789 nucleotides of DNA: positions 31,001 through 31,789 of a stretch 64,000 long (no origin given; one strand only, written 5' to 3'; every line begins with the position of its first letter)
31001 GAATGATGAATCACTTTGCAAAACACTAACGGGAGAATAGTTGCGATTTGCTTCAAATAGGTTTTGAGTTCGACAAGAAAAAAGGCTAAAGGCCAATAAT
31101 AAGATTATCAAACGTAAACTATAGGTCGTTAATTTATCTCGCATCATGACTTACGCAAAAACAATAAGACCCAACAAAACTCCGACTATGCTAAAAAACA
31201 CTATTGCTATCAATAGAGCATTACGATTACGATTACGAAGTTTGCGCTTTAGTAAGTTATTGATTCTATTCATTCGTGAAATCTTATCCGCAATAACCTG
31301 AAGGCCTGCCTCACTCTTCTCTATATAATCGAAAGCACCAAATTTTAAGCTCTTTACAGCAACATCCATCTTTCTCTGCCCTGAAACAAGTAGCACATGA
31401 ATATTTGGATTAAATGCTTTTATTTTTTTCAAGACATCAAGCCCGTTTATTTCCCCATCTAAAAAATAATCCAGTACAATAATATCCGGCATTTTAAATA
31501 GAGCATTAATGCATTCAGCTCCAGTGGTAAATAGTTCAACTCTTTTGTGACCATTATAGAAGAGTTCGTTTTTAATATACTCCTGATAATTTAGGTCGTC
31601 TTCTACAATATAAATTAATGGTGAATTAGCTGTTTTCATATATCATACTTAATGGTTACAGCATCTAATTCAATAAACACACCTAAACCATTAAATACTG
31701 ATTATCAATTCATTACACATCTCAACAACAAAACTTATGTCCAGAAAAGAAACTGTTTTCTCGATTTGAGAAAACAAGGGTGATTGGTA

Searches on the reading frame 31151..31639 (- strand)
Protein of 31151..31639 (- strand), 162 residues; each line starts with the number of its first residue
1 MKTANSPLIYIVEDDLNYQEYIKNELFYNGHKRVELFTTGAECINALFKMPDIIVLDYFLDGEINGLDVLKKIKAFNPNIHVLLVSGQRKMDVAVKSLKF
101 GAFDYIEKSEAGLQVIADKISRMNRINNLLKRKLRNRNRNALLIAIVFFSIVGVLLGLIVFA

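Call 6: search_protein_families(library=pfam, proteins=[window:31151-31639:-], max_evalue=0.001)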
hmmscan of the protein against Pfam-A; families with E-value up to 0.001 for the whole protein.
window:31151-31639:- (162 aa): 1 family
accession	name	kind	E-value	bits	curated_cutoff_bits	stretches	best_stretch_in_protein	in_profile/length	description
PF00072.30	Response_reg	-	3.2e-17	63.1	30.2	1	9-110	1-101/111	Response regulator receiver domain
